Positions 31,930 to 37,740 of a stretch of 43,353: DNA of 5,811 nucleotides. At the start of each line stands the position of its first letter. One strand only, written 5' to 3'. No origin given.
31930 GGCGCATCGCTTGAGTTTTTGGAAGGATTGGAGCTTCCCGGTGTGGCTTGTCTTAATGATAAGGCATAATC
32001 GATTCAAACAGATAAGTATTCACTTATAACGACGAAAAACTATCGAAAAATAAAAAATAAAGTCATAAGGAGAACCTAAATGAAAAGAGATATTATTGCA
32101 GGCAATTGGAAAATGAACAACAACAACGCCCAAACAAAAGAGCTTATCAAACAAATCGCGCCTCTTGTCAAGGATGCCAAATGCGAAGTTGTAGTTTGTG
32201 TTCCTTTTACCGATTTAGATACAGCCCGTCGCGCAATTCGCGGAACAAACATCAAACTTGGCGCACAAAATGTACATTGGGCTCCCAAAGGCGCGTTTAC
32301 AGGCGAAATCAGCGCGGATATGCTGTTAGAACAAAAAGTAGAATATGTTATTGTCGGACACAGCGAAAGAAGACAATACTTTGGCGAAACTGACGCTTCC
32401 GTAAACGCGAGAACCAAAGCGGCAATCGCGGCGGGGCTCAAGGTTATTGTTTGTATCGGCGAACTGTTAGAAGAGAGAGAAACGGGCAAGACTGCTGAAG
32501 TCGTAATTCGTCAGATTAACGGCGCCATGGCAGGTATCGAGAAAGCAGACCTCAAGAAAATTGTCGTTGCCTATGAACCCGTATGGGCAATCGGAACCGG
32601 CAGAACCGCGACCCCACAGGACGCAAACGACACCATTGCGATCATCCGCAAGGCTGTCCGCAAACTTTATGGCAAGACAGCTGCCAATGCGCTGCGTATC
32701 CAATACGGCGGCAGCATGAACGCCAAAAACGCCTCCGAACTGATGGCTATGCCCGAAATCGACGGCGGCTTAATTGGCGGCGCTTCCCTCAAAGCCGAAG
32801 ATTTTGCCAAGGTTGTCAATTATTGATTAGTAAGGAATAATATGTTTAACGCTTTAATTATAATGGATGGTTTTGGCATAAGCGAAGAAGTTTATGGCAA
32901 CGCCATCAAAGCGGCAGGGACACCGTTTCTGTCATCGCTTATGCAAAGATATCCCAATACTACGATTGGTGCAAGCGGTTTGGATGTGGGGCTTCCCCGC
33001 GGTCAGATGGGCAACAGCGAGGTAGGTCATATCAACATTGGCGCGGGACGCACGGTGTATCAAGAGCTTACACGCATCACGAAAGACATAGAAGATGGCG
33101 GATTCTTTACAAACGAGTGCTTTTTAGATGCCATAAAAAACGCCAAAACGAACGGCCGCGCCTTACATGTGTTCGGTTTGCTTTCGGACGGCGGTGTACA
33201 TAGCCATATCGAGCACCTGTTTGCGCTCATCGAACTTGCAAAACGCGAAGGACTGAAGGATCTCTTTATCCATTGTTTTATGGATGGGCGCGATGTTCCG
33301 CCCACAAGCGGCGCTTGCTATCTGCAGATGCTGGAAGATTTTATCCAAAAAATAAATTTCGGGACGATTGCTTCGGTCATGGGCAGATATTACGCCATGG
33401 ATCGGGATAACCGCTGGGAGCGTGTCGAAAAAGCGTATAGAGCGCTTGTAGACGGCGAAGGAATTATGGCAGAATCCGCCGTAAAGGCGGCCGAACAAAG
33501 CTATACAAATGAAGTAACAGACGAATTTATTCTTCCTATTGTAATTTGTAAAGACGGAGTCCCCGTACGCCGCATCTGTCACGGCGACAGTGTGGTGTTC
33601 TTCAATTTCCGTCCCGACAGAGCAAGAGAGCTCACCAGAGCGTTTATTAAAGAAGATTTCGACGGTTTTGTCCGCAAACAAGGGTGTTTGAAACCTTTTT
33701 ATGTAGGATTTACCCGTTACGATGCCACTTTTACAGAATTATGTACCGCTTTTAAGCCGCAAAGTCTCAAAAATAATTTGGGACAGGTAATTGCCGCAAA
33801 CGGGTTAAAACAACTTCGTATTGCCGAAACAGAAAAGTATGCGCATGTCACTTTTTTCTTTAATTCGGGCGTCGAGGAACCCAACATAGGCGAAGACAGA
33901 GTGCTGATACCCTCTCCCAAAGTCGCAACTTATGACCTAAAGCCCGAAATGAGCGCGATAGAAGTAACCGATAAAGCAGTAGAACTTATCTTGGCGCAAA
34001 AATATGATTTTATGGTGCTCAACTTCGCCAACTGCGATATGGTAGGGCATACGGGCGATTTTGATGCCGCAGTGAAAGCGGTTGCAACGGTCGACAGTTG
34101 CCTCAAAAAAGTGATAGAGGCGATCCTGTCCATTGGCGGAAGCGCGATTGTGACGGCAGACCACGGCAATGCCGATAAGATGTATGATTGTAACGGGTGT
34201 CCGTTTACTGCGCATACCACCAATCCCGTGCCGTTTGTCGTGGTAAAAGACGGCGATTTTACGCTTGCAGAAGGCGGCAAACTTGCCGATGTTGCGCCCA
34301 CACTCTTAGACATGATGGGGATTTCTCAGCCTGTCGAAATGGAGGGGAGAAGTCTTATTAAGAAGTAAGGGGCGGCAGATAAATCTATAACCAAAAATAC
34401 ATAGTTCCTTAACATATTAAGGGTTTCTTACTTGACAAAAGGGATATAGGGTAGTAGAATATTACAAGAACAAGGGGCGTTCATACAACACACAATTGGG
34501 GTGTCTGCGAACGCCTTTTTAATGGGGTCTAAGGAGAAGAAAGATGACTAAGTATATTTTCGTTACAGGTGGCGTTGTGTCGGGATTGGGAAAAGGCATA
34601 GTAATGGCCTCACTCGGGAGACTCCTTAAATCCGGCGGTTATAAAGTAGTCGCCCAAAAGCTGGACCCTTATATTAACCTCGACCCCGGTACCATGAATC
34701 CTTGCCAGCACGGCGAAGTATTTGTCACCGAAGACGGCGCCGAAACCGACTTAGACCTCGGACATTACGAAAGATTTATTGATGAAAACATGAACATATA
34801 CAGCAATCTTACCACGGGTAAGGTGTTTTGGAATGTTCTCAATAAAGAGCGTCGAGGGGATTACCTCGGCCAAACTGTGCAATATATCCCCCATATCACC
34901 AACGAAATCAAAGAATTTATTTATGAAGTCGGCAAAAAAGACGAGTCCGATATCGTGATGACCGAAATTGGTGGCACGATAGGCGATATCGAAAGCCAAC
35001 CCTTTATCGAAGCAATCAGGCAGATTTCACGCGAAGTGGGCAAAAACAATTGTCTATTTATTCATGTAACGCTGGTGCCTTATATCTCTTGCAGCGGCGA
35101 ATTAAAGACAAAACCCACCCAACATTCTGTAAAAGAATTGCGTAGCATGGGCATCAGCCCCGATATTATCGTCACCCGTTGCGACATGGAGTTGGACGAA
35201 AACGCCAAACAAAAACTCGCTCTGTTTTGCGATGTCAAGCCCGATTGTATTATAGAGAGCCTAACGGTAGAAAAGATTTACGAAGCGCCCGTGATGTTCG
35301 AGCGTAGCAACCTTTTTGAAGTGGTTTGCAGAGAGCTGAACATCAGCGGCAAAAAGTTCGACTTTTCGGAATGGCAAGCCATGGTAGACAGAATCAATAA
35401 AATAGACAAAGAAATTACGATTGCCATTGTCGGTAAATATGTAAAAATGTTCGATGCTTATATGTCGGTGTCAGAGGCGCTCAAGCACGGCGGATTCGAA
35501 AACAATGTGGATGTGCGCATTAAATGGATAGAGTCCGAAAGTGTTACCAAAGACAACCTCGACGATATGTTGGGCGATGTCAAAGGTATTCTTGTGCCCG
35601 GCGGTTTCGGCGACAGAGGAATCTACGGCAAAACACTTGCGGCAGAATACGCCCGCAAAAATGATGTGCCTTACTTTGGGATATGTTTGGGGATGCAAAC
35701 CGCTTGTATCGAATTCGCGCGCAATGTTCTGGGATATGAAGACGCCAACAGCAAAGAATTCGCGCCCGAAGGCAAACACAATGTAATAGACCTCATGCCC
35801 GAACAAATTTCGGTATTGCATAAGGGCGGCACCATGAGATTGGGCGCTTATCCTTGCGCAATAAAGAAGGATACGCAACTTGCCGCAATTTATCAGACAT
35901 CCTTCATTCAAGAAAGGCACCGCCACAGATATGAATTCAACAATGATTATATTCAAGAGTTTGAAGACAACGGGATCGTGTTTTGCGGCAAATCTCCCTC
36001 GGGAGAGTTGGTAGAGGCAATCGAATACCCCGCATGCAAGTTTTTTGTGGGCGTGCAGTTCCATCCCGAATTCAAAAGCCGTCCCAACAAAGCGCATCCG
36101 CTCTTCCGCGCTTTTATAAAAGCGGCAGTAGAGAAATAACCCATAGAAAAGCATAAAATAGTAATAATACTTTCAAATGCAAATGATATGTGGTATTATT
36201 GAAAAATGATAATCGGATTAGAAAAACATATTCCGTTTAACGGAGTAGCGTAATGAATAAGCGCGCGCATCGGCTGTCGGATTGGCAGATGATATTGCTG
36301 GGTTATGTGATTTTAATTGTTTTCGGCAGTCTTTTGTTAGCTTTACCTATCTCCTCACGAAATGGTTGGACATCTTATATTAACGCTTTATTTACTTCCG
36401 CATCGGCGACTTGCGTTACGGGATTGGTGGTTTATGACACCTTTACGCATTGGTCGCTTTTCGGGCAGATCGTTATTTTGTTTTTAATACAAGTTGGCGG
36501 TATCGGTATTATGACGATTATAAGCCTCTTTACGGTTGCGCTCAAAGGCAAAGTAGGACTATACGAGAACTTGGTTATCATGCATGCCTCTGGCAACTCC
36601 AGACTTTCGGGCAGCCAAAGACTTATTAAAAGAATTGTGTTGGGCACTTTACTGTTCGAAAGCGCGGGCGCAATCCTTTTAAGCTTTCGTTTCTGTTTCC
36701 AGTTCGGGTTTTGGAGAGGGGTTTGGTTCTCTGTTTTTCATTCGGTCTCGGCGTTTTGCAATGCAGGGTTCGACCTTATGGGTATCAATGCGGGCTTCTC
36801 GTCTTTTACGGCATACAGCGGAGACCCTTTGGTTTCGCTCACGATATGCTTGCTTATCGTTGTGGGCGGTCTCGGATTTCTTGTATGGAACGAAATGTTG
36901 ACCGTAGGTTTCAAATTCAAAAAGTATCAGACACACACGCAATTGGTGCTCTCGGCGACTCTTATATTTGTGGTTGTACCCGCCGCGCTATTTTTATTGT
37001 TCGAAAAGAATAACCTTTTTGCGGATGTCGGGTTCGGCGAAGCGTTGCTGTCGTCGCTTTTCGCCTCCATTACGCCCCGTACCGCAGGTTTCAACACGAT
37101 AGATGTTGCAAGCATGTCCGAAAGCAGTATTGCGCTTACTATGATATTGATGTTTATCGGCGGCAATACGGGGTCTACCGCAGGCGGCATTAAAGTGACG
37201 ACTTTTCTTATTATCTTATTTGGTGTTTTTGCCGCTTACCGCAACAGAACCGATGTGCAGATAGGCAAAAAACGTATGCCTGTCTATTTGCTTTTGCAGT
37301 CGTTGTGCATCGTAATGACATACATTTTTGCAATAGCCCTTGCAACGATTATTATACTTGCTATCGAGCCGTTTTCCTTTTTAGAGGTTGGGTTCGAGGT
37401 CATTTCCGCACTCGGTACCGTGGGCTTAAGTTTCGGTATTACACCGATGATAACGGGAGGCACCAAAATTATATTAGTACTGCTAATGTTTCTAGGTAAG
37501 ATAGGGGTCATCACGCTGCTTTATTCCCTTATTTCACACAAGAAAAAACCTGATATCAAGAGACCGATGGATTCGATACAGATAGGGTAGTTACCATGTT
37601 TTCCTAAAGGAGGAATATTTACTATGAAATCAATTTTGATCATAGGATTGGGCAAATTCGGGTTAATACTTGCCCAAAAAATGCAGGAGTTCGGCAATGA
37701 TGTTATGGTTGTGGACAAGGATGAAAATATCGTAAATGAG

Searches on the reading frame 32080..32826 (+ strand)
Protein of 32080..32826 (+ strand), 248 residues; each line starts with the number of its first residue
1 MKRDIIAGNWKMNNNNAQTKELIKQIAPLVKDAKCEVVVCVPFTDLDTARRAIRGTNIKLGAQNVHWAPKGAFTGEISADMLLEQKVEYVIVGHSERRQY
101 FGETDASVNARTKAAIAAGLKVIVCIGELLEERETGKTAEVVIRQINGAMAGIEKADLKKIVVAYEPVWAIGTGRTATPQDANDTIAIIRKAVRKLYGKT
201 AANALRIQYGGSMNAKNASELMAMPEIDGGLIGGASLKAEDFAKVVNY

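Call 8: search_protein_families(library=pfam, proteins=[window:32080-32826:+])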
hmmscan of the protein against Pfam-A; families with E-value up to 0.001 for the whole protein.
window:32080-32826:+ (248 aa): 1 family
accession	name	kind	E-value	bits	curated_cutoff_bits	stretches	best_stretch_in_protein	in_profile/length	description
PF00121.24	TIM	-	2.2e-98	329.1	20.1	1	5-247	2-243/245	Triosephosphate isomerase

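Call 24: list_cluster_members(proteins=[window:32080-32826:+, window:32842-34368:+, window:34544-36139:+, window:36253-37590:+, window:37624-38274:+, window:24116-25231:+, window:29781-30698:+, window:28747-29790:+, window:18421-20949:+, window:39031-40587:+])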
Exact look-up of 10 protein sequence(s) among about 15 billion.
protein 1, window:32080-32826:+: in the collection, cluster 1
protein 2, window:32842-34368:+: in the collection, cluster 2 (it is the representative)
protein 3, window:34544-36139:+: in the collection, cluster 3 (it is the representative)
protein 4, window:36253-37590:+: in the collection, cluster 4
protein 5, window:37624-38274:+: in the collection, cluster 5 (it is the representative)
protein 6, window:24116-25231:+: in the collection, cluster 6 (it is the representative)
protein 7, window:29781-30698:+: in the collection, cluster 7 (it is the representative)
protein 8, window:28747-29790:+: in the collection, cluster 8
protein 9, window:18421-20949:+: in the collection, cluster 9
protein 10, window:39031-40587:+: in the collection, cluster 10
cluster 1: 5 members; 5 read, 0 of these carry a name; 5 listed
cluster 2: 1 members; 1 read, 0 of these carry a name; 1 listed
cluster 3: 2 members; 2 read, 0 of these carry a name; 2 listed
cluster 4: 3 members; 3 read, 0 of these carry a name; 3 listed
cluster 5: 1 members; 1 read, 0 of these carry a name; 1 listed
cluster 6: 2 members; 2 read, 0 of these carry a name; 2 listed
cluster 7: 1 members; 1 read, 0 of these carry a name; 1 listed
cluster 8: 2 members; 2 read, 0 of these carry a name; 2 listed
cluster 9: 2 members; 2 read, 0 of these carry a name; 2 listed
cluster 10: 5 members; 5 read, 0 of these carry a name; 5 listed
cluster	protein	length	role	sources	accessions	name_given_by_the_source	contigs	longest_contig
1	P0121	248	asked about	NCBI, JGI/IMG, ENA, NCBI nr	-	-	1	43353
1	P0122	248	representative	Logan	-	-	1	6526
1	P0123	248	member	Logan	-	-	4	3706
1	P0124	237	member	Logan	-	-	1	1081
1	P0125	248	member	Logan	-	-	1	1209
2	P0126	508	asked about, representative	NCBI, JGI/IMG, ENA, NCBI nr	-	-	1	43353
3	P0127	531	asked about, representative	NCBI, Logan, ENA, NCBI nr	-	-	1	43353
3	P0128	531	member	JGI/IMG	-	-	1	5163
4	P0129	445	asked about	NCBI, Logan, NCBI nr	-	-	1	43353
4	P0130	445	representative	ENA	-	-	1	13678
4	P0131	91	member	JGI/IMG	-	-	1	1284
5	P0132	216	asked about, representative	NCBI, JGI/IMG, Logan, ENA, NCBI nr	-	-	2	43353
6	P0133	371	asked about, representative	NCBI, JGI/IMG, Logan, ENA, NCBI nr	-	-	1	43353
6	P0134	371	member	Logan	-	-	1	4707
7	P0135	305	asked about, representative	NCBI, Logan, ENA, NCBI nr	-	-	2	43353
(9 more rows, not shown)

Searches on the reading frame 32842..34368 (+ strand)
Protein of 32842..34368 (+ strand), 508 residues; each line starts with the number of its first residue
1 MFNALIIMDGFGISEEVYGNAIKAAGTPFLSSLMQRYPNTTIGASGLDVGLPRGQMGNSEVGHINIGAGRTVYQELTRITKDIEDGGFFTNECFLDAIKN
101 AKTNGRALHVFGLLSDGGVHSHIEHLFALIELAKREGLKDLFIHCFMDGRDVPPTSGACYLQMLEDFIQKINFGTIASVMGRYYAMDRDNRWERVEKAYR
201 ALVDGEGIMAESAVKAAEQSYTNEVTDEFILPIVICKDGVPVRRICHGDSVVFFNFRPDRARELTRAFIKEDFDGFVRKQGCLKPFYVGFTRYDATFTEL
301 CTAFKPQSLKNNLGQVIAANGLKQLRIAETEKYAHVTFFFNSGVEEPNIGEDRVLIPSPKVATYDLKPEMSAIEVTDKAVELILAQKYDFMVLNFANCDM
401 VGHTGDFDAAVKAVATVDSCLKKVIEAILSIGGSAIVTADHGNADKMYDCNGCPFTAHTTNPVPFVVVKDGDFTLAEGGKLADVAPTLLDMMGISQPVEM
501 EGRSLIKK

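Call 8: search_protein_families(library=pfam, proteins=[window:32842-34368:+])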
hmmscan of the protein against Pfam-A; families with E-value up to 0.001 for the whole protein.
window:32842-34368:+ (508 aa): 3 families
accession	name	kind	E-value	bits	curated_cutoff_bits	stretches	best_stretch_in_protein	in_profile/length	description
PF06415.18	iPGM_N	-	1.8e-86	289.6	27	1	79-294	1-216/217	BPG-independent PGAM N-terminus (iPGM_N)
PF01676.23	Metalloenzyme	-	4.8e-83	279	24.3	1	4-495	4-251/252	Metalloenzyme superfamily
PF01663.27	Phosphodiest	-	0.00048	20.3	23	0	379-445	152-223/342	Type I phosphodiesterase / nucleotide pyrophosphatase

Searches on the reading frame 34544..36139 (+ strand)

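Call 8: search_protein_families(library=pfam, proteins=[window:34544-36139:+])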
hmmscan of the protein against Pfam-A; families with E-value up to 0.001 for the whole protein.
window:34544-36139:+ (531 aa): 3 families
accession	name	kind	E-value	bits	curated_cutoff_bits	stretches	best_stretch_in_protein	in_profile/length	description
PF06418.20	CTP_synth_N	-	8.5e-126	419.2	26.1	1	3-267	1-265/265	CTP synthase N-terminus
PF00117.34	GATase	-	2.1e-40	138.9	22.8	1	302-526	2-189/190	Glutamine amidotransferase class-I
PF07722.19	Peptidase_C26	-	2.6e-08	34.4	20.5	1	368-509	99-219/219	Peptidase C26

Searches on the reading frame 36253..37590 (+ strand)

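Call 8: search_protein_families(library=pfam, proteins=[window:36253-37590:+])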
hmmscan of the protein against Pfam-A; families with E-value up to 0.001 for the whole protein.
window:36253-37590:+ (445 aa): 1 family
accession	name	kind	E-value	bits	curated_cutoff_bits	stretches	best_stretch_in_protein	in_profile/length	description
PF02386.22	TrkH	-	7.1e-47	160.4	27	1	41-423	62-487/502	Cation transport protein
